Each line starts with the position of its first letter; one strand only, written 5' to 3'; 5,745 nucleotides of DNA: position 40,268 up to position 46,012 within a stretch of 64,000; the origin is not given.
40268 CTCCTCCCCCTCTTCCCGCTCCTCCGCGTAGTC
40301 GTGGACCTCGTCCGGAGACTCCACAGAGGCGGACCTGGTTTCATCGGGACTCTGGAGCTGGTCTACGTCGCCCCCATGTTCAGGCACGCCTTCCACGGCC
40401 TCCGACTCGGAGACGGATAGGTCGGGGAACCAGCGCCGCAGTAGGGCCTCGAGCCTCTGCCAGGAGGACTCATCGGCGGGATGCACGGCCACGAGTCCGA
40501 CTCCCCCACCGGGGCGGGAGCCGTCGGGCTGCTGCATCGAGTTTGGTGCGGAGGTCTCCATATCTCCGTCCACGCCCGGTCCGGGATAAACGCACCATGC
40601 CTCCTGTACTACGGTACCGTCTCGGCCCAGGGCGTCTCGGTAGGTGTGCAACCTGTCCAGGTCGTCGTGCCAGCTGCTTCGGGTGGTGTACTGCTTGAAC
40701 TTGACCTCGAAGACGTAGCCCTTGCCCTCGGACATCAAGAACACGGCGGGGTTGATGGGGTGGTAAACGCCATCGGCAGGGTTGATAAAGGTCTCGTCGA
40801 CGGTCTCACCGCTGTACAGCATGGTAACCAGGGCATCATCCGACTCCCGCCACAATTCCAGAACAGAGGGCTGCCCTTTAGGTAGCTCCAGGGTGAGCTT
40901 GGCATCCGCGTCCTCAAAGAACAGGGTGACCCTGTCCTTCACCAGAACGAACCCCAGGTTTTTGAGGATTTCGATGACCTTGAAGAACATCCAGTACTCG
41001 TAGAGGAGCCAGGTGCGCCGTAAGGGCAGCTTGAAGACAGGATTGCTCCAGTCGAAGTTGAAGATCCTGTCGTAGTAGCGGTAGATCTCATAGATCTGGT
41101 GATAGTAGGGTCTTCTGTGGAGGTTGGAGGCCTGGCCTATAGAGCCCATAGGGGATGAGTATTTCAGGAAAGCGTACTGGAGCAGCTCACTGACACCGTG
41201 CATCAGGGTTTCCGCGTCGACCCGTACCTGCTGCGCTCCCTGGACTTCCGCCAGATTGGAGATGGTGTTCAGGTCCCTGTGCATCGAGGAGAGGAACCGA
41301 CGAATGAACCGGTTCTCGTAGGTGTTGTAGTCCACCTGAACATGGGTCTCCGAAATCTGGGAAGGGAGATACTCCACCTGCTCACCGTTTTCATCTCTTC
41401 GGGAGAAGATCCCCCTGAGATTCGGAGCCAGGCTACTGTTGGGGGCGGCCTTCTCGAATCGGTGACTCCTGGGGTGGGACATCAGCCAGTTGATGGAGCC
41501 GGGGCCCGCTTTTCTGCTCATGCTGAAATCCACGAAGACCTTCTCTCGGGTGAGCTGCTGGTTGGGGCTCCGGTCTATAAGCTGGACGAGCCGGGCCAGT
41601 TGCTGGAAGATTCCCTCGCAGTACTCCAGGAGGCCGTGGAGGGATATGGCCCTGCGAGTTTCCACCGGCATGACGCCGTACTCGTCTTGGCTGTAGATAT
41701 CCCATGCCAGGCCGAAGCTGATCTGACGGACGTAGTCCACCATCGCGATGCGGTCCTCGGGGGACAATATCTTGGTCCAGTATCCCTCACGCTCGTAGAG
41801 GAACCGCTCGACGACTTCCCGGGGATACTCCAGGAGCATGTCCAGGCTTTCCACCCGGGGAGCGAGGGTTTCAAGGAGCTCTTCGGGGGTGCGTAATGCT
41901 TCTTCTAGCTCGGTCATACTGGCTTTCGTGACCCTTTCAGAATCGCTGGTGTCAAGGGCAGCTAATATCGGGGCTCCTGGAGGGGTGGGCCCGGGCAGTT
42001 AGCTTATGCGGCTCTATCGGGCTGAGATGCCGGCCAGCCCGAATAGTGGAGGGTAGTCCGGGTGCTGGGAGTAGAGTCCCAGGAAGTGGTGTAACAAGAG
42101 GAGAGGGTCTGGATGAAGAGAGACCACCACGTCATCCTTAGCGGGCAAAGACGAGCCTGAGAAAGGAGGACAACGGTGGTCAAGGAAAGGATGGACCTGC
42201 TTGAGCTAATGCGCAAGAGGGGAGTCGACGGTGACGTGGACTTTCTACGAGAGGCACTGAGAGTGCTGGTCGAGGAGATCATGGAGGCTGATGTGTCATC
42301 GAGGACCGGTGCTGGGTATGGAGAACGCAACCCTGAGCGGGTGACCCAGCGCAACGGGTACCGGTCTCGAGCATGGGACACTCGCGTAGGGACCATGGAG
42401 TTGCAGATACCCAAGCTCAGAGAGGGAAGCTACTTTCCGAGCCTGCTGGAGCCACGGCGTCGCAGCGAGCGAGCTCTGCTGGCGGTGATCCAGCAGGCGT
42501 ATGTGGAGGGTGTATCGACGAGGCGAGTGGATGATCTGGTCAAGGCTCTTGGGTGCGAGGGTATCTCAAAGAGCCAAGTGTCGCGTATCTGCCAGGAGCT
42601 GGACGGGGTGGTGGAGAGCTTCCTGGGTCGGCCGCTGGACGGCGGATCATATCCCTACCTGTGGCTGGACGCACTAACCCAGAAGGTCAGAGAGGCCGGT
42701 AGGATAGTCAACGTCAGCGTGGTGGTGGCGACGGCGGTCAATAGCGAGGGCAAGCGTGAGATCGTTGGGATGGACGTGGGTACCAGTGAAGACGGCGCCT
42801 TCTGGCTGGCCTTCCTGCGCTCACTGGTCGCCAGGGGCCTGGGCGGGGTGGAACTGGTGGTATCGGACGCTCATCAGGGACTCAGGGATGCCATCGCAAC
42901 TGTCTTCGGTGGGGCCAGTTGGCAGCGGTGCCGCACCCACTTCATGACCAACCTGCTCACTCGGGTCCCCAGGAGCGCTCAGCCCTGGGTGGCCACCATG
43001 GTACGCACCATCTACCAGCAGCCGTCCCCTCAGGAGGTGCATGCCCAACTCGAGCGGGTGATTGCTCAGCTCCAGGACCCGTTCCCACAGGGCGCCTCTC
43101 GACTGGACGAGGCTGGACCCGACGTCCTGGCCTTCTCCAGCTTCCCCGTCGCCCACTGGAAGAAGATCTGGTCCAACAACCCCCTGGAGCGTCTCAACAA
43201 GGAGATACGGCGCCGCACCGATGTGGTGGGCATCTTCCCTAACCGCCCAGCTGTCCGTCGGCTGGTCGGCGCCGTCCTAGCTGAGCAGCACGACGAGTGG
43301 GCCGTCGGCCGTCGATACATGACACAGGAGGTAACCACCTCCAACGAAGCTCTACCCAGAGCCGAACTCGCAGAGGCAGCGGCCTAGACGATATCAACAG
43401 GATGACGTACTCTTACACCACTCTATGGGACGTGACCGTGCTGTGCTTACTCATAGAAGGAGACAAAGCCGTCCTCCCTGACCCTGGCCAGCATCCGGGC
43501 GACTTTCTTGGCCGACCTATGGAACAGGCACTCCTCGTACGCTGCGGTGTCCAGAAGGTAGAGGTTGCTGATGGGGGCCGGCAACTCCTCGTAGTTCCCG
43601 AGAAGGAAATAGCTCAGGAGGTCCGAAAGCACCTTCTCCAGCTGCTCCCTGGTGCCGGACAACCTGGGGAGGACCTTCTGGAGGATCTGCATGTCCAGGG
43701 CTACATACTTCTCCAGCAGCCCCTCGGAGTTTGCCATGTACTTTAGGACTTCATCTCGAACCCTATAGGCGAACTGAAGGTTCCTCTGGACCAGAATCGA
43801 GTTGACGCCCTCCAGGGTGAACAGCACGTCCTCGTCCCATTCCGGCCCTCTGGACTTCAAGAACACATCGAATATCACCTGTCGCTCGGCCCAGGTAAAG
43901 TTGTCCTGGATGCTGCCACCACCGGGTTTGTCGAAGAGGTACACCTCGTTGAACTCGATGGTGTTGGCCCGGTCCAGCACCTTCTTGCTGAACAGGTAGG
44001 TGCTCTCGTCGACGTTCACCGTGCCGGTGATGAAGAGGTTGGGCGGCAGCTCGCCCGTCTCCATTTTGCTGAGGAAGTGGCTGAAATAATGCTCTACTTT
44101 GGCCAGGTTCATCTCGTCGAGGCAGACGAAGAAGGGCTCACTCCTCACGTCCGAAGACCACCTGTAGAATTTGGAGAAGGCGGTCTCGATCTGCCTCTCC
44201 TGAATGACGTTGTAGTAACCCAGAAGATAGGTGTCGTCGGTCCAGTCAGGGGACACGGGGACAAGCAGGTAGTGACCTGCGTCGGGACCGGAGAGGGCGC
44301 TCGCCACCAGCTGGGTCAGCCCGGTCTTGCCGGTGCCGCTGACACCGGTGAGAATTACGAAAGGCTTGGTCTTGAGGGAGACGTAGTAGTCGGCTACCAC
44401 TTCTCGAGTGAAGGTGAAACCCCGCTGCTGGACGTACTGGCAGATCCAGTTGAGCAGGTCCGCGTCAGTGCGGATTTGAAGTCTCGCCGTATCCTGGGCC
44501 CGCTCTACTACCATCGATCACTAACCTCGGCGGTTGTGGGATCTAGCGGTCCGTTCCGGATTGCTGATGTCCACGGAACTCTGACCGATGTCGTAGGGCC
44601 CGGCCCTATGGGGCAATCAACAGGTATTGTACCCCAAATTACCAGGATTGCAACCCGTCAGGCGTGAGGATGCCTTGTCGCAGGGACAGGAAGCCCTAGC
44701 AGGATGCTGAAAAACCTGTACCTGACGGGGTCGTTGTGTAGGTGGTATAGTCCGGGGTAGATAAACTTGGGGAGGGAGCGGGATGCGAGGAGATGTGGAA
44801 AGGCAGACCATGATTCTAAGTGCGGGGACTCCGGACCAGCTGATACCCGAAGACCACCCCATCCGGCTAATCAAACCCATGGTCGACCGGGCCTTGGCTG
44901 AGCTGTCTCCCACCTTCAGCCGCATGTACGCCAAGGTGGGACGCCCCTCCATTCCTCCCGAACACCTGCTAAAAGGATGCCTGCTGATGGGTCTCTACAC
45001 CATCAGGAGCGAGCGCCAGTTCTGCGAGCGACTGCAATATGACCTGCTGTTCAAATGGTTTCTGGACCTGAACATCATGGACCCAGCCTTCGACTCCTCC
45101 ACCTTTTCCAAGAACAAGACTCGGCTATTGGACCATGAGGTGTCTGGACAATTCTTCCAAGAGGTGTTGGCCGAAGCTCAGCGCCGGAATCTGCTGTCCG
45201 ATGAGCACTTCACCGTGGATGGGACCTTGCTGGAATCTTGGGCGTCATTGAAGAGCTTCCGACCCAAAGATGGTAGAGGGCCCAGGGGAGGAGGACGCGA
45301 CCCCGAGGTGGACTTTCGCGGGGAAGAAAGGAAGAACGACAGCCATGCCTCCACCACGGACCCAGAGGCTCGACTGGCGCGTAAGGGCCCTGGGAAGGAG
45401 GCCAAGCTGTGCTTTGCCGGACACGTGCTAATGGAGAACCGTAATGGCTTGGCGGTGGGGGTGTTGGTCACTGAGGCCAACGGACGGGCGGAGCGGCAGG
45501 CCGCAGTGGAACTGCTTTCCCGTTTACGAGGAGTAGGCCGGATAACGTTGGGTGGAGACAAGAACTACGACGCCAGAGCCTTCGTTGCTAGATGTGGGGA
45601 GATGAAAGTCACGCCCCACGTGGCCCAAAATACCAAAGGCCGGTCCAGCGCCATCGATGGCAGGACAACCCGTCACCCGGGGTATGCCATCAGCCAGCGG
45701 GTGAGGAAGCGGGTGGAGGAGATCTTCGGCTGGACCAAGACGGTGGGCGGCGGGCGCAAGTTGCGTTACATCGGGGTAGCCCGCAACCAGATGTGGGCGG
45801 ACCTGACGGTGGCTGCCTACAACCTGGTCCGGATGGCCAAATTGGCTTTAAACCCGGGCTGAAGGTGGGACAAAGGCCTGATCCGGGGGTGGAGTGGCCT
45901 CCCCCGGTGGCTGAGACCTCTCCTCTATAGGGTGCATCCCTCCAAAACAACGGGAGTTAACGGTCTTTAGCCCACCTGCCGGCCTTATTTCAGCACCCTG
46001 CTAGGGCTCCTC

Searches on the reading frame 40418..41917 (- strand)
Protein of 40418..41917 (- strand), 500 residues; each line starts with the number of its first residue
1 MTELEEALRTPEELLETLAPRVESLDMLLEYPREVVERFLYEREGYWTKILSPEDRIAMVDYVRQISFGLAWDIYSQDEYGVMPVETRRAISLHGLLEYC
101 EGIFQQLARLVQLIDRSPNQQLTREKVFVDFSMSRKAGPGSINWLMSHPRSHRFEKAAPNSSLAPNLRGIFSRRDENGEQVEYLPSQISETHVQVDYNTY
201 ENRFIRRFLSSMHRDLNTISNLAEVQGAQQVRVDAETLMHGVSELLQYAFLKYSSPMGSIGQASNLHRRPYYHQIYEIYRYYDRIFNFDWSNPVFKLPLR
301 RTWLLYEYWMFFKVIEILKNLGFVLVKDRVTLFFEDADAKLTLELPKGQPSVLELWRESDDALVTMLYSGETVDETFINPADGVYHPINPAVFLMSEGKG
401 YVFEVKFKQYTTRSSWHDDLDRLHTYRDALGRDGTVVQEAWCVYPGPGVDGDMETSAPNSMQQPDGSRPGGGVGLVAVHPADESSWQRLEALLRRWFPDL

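Call 61: predict_structure(alignment_id=A6)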
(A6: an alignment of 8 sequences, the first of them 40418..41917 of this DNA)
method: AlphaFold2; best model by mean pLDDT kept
length: 500 residues; sequences in the alignment: 8
mean_pLDDT: 42.9   pTM: 0.29
mean pLDDT of the five models: 42.9, 41.8, 41.5, 38.2, 37.6
residues with pLDDT >= 90: 0; 70-90: 35; 50-70: 104; < 50: 361
segments of 3 or more residues with pLDDT < 50: 1-91, 116-175, 178-201, 256-305, 328-352, 369-391, 393-396, 398-400, 404-481
pLDDT, mean of each block of 10 residues (from residue 1): 31 32 30 34 33 44 42 38 39 58 61 49 32 34 34 29 38 45 36 40 58 71 77 83 74 47 25 30 29 29 48 64 53 28 34 60 55 36 37 46 43 31 31 30 27 27 35 42 59 57
secondary structure, 60 per line:
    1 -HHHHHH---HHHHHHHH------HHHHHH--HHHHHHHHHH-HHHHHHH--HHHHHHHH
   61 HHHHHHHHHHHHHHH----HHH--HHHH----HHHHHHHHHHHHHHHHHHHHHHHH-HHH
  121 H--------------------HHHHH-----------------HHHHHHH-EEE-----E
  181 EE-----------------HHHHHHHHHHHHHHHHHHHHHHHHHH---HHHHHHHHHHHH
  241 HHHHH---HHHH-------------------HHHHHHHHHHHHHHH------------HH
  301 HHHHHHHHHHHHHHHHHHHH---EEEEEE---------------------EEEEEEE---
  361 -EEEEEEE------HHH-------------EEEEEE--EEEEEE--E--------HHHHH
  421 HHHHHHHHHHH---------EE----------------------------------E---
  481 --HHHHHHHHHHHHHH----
elements in order: H2-7 H11-18 H25-30 H33-42 H44-50 H53-75 H85-88 H93-116 H118-121 H142-146 H164-170 E172-174 E180-182 H200-225 H229-245 H249-252 H272-286 H299-320 E324-329 E351-357 E362-368 E391-396 E399-404 H416-431 H483-496

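Call 82: search_protein_representatives(alignment_id=A6)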
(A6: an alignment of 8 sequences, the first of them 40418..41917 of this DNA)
Query: 8 sequences, 549 profile positions. Proteins with E-value up to 0.001 (for the whole library): 775; up to 1e-10: 126; up to 1e-30: 20. The best 150 are listed.
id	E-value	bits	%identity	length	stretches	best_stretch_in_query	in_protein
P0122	0.0e+00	1047.7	-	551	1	1-547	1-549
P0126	4.9e-267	903.3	-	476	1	31-508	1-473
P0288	2.2e-197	673.4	-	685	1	10-540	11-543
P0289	6.6e-179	612.4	-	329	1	1-325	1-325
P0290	2.7e-134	465.1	-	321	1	245-510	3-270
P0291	5.2e-95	335.5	-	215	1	5-173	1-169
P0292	5.5e-87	309.0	-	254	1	1-191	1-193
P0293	1.4e-69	251.5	-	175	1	7-144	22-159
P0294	3.8e-42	161.0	-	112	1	330-411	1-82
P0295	1.0e-39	152.9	-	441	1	188-452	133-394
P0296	2.7e-39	151.5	-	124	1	3-95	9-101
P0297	3.1e-39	151.3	-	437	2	197-503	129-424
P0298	1.1e-38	149.5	-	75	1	330-403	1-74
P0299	1.2e-37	146.1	-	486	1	187-502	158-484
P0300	4.4e-35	137.6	-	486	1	51-457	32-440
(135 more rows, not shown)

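Call 91: predict_structure(alignment_id=A8)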
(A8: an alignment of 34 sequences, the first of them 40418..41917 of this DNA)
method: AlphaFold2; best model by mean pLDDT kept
length: 500 residues; sequences in the alignment: 34
mean_pLDDT: 76.0   pTM: 0.69
mean pLDDT of the five models: 76.0, 72.3, 70.7, 70.2, 68.6
residues with pLDDT >= 90: 118; 70-90: 229; 50-70: 102; < 50: 51
segments of 3 or more residues with pLDDT < 50: 1-8, 78-88, 371-386, 458-470
pLDDT, mean of each block of 10 residues (from residue 1): 47 58 56 60 70 86 84 64 45 84 94 94 85 73 76 72 69 81 79 88 93 93 87 97 96 78 67 91 81 64 85 92 88 73 68 89 84 42 50 87 86 76 75 69 76 51 43 83 87 84
secondary structure, 60 per line:
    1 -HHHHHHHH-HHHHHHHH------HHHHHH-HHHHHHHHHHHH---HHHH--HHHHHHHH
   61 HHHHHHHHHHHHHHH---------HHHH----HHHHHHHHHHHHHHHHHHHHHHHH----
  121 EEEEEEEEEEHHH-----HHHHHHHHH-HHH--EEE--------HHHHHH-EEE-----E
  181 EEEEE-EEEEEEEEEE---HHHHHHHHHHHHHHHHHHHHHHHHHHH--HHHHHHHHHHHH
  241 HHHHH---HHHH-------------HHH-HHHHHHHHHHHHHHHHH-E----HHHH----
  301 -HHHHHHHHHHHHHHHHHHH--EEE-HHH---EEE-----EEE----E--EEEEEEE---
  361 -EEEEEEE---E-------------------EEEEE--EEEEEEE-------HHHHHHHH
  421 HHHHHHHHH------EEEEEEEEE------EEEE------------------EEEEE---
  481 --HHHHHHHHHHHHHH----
elements in order: H2-9 H11-18 H25-30 H32-43 H47-50 H53-75 H85-88 H93-116 E121-130 H139-147 E154-156 H165-170 E172-174 E180-185 E187-196 H200-226 H229-245 H249-252 H270-286 H293-296 H302-320 E323-325 E333-335 E341-343 E351-357 E362-368 E392-396 E399-405 H413-429 E436-444 E451-454 E473-477 H483-496

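Call 93: fold_search(model_id=the predicted structure, library=pdb)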
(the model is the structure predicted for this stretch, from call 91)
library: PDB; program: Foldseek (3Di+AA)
matches with E <= 10: 218; with E <= 0.001: 3
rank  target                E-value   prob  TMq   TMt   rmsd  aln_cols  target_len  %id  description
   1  6hz4_M                9.6e-07  1.00  0.24  0.32  13.7       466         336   13  Structure of McrBC without DNA binding domains (one half of the full complex) (released 2019-07-24)
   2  6ut6_G                4.3e-05  1.00  0.23  0.32  13.6       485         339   12  Cryo-EM structure of the Escherichia coli McrBC complex (released 2020-10-21)
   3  7vsr_M                9.8e-04  1.00  0.23  0.36  11.4       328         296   13  Structure of McrBC (stalkless mutant) (released 2023-02-15)
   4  9a5m_A                6.0e-03  0.35  0.13  0.14  20.9       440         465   10  Integrative model of YDJA-YDIS by crosslinking MS and deep learning (released 2024-09-18)
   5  6hz4_N                8.1e-02  0.90  0.18  0.47   7.3       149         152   15  Structure of McrBC without DNA binding domains (one half of the full complex) (released 2019-07-24)
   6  1xmx                  8.1e-02  0.47  0.16  0.20  17.1       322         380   13  Crystal structure of protein VC1899 from Vibrio cholerae (released 2004-11-16)
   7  9u49_A                1.0e-01  0.94  0.18  0.22   9.4       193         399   10  crystal structure of Cdn1 in complex with cA4 (released 2026-02-04)
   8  8q44_B                1.2e-01  0.63  0.17  0.19  11.3       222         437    9  Crystal structure of cA4-bound Can2 (E364R) in complex with oligo-T DNA (released 2023-11-22)
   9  2p14                  1.5e-01  0.60  0.17  0.34   7.0       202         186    8  Crystal structure of small subunit (R.BspD6I2) of the heterodimeric restriction endonuclease R.BspD6I (released 2008-03-11)
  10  8q43_A                1.7e-01  0.54  0.17  0.20  12.5       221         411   10  Crystal structure of cA4-bound Can2 (E341A) in complex with oligo-C DNA (released 2023-11-22)
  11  8z4i_B                2.0e-01  0.85  0.16  0.20   6.1       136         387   12  crystal structure of Cdn1 in complex with cA3 (released 2026-02-04)
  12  8q42_B                2.4e-01  0.20  0.17  0.19  19.1       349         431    9  Crystal structure of cA4-bound Can2 (E341A) in complex with oligo-A DNA (released 2023-11-22)
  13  8q43_B                3.1e-01  0.44  0.17  0.20  12.0       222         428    9  Crystal structure of cA4-bound Can2 (E341A) in complex with oligo-C DNA (released 2023-11-22)
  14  8q44_A                3.3e-01  0.41  0.17  0.19  11.6       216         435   11  Crystal structure of cA4-bound Can2 (E364R) in complex with oligo-T DNA (released 2023-11-22)
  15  5owv_C                3.5e-01  0.05  0.09  0.08  24.9       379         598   12  An oligomerised bacterial dynamin pair provides a mechanism for the long-range sensing and tethering of membranes (released 2018-09-05)
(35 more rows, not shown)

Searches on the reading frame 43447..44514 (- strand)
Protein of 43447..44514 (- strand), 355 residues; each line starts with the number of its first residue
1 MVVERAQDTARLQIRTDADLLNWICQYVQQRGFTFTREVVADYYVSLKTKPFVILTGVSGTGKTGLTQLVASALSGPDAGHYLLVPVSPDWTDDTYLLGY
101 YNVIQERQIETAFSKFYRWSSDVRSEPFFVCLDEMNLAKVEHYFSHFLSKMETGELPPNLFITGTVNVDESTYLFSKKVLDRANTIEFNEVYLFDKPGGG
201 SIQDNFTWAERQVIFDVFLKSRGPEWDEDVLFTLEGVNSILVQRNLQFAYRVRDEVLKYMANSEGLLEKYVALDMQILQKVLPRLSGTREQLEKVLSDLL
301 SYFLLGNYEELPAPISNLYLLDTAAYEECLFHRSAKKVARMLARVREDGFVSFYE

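Call 3: search_protein_families(library=pfam, proteins=[window:43447-44514:-], max_evalue=0.01)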
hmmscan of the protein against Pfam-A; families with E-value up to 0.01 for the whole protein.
window:43447-44514:- (355 aa): 2 families
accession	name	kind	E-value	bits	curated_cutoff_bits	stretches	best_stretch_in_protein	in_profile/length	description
PF07728.20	AAA_5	-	4.3e-06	27.2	22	1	53-157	2-96/139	AAA domain (dynein-related subfamily)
PF13191.12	AAA_16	-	0.0035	18.3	32.6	0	48-78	22-52/167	AAA ATPase domain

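Call 10: search_protein_families(library=padloc, proteins=[window:43447-44514:-], max_evalue=0.01)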
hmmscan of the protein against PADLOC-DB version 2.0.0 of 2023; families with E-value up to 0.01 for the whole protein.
window:43447-44514:- (355 aa): 3 families
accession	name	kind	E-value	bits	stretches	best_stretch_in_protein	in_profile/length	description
PDLC04547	PDC-M26A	-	1.7e-47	160.4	2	19-153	301-431/724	-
PDLC04140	mad8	-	0.00012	19.7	1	38-287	15-168/314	mads_8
PDLC00914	TRIP13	-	0.0053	14.3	1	46-86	67-107/302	TRIP13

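Call 36: search_solved_structures(query=window:43447-44514:-, max_evalue=0.01, show_alignments=2)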
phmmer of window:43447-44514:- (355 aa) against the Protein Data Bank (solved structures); distinct sequences matched with E-value up to 0.01: 4.
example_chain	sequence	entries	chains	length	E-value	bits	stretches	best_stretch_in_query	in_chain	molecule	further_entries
6hz4_A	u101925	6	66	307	0.0024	19.9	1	46-167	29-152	5-methylcytosine-specific restriction enzyme B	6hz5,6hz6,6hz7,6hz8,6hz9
6ut6_A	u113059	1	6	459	0.0045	19.1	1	47-166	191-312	5-methylcytosine-specific restriction enzyme B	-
7vsr_A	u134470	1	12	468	0.0047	19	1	47-166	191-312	5-methylcytosine-specific restriction enzyme B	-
8s7v_K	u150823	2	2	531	0.0067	18.5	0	40-116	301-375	Glycine betaine/carnitine/choline transport ATP-binding protein OpuCA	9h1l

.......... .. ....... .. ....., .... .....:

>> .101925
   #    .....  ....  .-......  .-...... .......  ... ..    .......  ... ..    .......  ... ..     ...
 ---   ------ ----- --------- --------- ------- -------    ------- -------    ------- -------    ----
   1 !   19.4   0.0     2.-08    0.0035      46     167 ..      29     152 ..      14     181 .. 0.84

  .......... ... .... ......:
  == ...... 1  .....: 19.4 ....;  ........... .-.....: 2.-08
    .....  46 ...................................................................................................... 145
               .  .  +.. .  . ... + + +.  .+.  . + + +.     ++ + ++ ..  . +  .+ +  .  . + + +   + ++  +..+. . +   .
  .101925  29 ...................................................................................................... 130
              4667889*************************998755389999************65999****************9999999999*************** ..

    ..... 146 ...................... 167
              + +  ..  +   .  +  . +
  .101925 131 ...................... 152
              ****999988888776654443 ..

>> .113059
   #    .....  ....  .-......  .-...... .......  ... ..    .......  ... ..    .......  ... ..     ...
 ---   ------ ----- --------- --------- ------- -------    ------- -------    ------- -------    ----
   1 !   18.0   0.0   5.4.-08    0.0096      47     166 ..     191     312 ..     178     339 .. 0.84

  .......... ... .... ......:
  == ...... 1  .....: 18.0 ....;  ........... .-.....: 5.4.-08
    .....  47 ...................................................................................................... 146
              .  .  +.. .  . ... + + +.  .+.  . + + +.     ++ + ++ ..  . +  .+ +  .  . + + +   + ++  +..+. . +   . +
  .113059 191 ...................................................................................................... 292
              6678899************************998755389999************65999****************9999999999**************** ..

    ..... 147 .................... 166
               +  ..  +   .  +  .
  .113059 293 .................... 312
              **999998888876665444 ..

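Call 59: search_protein_families(library=ncbifam, proteins=[window:43447-44514:-], max_evalue=0.001)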
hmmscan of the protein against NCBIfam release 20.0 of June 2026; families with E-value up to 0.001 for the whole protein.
window:43447-44514:- (355 aa): 2 families
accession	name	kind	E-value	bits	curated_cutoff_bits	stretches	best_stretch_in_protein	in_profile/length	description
NF007601.2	PRK10247.1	equivalog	3.9e-07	29.8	292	0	37-81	14-57/204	iron efflux ABC transporter ATP-binding subunit FetA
TIGR01189.1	ccmA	equivalog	0.00078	19.2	131.6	0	37-149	13-129/198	heme ABC exporter ATP-binding protein CcmA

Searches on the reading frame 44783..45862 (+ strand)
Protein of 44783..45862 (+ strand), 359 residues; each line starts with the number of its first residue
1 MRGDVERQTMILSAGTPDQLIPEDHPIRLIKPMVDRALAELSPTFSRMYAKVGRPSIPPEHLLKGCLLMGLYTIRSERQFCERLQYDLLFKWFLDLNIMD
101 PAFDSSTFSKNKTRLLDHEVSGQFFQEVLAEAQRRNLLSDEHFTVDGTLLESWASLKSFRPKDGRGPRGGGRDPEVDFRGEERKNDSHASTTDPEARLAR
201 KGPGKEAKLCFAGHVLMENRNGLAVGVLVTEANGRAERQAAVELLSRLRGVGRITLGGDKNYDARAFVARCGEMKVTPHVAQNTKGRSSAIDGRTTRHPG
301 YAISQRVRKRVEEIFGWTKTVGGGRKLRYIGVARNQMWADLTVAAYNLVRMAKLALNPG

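Call 3: search_protein_families(library=pfam, proteins=[window:44783-45862:+], max_evalue=0.01)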
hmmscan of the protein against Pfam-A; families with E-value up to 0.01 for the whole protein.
window:44783-45862:+ (359 aa): 3 families
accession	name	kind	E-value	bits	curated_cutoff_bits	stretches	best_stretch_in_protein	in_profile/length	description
PF05598.16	DUF772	-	2.2e-19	69.7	23.1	1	53-127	1-73/74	Transposase domain (DUF772)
PF01609.27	DDE_Tnp_1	-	9.8e-12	45.5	23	1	202-348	27-200/200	Transposase DDE domain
PF13751.12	DDE_Tnp_1_6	-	1.2e-07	32.5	25.1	1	294-351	67-124/125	Transposase DDE domain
